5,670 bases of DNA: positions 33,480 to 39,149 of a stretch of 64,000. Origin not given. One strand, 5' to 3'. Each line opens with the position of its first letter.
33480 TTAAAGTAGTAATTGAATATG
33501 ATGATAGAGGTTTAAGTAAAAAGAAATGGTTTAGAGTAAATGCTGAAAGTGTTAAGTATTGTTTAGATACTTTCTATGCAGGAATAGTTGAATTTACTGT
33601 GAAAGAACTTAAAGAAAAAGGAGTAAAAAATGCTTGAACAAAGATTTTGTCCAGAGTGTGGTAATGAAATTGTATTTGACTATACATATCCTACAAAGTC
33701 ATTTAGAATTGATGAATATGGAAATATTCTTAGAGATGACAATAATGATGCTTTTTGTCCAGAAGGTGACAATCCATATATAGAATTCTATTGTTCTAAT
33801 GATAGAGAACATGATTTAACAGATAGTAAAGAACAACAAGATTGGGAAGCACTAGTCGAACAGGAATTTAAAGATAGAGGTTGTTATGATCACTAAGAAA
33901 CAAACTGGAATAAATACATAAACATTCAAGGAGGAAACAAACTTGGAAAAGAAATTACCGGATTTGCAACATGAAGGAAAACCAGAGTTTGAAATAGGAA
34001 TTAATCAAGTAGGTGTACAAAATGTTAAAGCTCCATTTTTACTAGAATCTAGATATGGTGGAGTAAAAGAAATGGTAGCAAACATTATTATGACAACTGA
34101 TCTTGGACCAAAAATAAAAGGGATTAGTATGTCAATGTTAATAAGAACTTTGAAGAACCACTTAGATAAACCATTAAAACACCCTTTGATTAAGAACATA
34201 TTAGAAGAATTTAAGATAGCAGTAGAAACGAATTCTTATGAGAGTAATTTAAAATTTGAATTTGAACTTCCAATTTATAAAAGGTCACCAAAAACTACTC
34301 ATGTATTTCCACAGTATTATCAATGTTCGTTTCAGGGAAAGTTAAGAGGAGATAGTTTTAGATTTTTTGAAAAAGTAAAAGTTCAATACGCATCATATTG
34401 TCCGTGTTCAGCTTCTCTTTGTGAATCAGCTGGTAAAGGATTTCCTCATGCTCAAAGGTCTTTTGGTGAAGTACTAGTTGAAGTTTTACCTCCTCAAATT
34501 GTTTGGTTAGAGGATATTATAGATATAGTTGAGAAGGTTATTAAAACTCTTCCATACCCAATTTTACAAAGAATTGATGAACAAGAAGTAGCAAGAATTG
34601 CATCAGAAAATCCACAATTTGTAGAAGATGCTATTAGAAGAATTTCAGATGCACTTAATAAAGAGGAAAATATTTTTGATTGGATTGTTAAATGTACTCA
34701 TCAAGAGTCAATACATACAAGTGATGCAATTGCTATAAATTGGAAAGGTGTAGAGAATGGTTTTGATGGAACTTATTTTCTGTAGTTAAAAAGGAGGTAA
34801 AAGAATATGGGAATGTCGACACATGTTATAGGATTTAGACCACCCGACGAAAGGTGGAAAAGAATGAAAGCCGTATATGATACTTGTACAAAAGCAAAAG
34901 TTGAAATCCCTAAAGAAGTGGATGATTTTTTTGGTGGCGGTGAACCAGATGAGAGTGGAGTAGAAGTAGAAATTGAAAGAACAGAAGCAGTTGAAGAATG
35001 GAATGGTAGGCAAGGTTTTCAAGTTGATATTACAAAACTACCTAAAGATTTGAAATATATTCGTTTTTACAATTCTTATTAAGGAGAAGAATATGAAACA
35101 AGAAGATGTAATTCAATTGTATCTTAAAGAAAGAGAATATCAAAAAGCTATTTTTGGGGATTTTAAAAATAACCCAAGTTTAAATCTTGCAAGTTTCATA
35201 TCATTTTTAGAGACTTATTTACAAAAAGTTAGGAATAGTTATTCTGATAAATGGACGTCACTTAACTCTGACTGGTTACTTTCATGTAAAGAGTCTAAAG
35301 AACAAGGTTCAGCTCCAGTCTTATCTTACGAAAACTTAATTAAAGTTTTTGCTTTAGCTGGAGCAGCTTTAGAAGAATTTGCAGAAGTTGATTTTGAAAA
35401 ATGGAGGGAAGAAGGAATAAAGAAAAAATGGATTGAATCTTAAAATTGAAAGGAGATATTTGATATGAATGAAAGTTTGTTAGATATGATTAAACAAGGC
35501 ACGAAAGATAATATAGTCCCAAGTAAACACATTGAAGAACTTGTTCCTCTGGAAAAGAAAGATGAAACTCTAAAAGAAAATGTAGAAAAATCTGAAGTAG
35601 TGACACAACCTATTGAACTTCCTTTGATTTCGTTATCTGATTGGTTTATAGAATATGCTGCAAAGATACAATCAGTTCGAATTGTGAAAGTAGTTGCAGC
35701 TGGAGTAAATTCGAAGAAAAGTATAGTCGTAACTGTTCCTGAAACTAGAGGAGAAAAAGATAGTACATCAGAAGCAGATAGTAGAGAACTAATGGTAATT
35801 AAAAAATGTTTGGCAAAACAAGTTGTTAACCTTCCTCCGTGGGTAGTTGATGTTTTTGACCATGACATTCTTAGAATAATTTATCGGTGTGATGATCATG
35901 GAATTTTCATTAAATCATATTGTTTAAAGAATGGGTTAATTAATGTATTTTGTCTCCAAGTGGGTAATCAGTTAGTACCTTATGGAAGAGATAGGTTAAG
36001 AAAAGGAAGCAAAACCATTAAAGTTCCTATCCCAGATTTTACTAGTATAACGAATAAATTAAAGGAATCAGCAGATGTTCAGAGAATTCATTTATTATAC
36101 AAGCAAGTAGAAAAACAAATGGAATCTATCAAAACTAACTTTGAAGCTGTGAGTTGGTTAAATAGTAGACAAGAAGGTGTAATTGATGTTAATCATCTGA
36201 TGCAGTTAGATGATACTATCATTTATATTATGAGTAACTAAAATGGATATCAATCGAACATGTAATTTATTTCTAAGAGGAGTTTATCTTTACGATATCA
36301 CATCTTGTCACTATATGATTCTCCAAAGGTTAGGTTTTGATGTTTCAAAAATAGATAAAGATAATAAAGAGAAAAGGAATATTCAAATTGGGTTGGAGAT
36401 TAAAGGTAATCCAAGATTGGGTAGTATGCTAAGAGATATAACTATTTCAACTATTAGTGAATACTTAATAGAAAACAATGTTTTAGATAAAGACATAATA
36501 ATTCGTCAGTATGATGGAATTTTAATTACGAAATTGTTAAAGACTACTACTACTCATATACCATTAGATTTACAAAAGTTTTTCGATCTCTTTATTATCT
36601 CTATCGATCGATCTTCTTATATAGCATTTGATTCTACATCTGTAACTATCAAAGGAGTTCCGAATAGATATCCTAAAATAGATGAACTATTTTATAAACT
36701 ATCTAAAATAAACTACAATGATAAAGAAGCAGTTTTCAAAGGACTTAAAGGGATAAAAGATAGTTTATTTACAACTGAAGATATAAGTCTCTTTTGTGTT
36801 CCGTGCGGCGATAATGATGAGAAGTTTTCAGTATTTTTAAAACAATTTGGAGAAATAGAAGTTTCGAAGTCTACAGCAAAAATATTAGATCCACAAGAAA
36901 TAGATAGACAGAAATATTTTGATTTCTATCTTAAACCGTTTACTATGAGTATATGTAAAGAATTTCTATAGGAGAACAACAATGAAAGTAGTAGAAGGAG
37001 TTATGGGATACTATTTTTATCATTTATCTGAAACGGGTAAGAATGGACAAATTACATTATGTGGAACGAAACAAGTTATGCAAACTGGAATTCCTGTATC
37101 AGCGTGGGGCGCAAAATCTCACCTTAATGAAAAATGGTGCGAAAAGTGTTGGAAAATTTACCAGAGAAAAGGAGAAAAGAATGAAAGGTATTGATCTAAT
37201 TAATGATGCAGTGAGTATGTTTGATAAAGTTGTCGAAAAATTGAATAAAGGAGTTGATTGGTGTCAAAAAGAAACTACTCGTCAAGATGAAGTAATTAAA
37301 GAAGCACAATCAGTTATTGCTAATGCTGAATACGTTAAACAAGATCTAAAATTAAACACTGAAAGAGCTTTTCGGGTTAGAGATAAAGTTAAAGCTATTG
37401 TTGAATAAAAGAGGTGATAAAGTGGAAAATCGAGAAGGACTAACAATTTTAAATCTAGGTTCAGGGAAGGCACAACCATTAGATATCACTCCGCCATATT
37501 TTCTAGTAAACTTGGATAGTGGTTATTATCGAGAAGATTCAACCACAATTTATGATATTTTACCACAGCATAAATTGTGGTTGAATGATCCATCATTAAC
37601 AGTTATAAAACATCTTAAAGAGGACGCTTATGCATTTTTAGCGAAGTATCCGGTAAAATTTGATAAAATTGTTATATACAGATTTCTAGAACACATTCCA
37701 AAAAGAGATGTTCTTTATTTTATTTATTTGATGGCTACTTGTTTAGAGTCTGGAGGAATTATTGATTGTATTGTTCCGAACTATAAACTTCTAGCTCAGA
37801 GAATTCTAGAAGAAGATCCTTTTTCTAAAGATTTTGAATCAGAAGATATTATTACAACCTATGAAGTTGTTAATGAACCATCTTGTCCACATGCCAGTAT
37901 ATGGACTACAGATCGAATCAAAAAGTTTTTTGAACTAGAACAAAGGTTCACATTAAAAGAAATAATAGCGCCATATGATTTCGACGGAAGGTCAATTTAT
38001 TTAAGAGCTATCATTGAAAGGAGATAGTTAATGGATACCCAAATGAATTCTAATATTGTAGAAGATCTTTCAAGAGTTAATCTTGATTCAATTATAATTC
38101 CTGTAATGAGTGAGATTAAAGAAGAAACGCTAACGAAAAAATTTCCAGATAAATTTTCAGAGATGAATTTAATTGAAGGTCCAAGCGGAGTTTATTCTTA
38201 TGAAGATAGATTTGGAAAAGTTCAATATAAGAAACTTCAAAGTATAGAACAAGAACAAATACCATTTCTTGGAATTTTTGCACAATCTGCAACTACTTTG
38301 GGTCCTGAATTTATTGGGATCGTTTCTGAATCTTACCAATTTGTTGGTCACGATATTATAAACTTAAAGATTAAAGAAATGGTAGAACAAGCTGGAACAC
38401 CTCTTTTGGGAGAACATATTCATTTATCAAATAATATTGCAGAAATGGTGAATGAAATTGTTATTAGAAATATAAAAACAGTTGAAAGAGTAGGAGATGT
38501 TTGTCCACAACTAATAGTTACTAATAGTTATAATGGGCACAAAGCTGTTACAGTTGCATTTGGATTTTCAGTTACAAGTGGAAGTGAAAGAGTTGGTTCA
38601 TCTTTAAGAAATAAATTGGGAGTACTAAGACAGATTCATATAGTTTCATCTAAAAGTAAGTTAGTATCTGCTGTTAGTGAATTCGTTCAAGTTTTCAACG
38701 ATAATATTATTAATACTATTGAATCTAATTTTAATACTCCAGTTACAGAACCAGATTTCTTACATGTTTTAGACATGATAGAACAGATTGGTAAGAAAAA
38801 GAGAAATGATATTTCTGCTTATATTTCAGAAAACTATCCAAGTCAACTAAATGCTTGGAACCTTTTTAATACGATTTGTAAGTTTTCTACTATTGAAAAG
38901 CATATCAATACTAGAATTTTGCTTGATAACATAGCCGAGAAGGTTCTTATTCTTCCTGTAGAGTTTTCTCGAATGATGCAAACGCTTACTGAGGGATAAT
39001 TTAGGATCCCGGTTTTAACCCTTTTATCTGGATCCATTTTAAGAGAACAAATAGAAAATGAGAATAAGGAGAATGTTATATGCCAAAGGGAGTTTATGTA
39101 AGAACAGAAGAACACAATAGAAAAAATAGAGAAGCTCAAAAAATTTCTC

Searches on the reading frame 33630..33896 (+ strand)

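Call 76: search_protein_families(library=pfam, proteins=[window:33630-33896:+], max_evalue=0.05)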
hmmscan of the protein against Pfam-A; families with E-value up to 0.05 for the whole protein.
window:33630-33896:+ (88 aa): 2 families
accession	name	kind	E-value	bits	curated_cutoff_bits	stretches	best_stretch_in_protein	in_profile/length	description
PF08772.16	Zn_ribbon_NOB1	-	0.036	14.6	24.9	0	3-13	22-32/72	Nin one binding (NOB1) Zn-ribbon like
PF14369.11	Zn_ribbon_19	-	0.05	14.2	30.8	0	5-15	22-32/35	zinc-ribbon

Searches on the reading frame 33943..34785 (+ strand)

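Call 26: search_protein_families(library=pfam, proteins=[window:33943-34785:+], max_evalue=1)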
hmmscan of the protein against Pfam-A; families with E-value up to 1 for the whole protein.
window:33943-34785:+ (280 aa): 3 families
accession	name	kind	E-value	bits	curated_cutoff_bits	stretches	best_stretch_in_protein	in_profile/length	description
PF02649.19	GCHY-1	-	2.2e-59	201.5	25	1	5-264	1-260/260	Type I GTP cyclohydrolase folE2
PF19446.4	DUF5984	-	0.12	12.1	23.8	1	189-276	68-159/245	Family of unknown function (DUF5984)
PF09682.15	Phage_holin_6_1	-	0.15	12.9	24.9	1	211-262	35-86/101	Bacteriophage holin of superfamily 6 (Holin_LLH)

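Call 27: search_protein_families(library=phrogs, proteins=[window:33943-34785:+], max_evalue=0.01)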
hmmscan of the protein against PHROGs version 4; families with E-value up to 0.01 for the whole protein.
window:33943-34785:+ (280 aa): 1 family
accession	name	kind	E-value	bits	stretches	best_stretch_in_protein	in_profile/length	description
phrog_28437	-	unknown function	2.3e-09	37.8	1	46-264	45-235/239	-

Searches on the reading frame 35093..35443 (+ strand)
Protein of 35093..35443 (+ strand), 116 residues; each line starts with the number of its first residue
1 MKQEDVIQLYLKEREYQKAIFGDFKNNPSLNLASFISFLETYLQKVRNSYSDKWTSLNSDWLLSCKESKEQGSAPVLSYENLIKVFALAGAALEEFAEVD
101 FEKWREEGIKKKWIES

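Call 26: search_protein_families(library=pfam, proteins=[window:35093-35443:+], max_evalue=1)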
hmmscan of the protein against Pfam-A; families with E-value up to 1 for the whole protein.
window:35093-35443:+ (116 aa): 1 family
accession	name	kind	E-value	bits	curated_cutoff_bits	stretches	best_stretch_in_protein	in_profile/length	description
PF17994.7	Glft2_N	-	0.061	13.7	26.1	1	4-59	13-68/140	Galactofuranosyltransferase 2 N-terminal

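Call 27: search_protein_families(library=phrogs, proteins=[window:35093-35443:+], max_evalue=0.01)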
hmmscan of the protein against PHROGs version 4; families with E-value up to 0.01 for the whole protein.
window:35093-35443:+ (116 aa): 0 families

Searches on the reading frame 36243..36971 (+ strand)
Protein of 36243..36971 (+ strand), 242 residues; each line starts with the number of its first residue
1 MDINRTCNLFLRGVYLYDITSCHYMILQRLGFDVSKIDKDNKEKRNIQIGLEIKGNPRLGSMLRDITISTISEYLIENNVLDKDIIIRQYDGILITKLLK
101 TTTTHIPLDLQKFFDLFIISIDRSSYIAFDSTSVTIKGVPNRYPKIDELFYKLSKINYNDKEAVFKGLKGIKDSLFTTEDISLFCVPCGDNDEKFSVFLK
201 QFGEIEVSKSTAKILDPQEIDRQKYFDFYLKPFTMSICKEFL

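Call 26: search_protein_families(library=pfam, proteins=[window:36243-36971:+], max_evalue=1)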
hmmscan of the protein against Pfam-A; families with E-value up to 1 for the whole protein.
window:36243-36971:+ (242 aa): 0 families

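Call 27: search_protein_families(library=phrogs, proteins=[window:36243-36971:+], max_evalue=0.01)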
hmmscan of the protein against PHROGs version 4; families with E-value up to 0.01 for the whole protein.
window:36243-36971:+ (242 aa): 1 family
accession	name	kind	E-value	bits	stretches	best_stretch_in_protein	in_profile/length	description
phrog_21037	-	unknown function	0.00012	22.5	1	14-171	24-194/257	-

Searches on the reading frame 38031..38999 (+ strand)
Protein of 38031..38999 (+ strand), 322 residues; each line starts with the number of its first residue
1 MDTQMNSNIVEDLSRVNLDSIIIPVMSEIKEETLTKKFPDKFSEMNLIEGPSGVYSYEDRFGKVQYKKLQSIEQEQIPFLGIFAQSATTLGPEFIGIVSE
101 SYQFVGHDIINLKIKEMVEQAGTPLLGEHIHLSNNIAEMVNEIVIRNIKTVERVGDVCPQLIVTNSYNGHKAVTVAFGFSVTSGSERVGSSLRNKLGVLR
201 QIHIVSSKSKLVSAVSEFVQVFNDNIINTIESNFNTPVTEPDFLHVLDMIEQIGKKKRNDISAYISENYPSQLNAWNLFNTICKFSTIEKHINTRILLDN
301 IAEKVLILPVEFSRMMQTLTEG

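Call 17: find_encoding_contigs(protein=window:38031-38999:+, flank=10000, max_places=3)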
Protein window:38031-38999:+ (322 aa): 2 contigs read that carry it; 2 places shown.
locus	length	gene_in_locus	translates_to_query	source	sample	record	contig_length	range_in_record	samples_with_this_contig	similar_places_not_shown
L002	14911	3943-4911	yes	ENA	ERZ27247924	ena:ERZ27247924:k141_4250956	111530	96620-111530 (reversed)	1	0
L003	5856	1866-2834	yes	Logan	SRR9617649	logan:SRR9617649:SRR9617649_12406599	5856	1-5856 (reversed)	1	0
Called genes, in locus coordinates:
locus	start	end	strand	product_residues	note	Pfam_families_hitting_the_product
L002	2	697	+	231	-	?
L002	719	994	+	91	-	-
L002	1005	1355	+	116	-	-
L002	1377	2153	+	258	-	-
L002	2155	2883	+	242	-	-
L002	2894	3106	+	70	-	-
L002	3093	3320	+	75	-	-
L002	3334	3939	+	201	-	-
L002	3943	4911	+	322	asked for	-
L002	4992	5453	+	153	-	-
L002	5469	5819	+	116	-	-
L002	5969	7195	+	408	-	-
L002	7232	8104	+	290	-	PF24308:DUF7487, PF18741:MTES_1575 (weak), PF04480:DUF559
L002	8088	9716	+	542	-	-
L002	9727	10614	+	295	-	-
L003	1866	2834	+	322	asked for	-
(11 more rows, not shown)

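Call 26: search_protein_families(library=pfam, proteins=[window:38031-38999:+], max_evalue=1)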
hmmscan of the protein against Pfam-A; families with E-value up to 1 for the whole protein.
window:38031-38999:+ (322 aa): 1 family
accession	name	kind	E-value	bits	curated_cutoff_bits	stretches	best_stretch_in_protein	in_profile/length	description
PF06067.16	DUF932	-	0.014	15.6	23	1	96-248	3-154/227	Domain of unknown function (DUF932)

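Call 27: search_protein_families(library=phrogs, proteins=[window:38031-38999:+], max_evalue=0.01)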
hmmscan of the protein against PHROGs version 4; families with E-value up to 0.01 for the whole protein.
window:38031-38999:+ (322 aa): 0 families
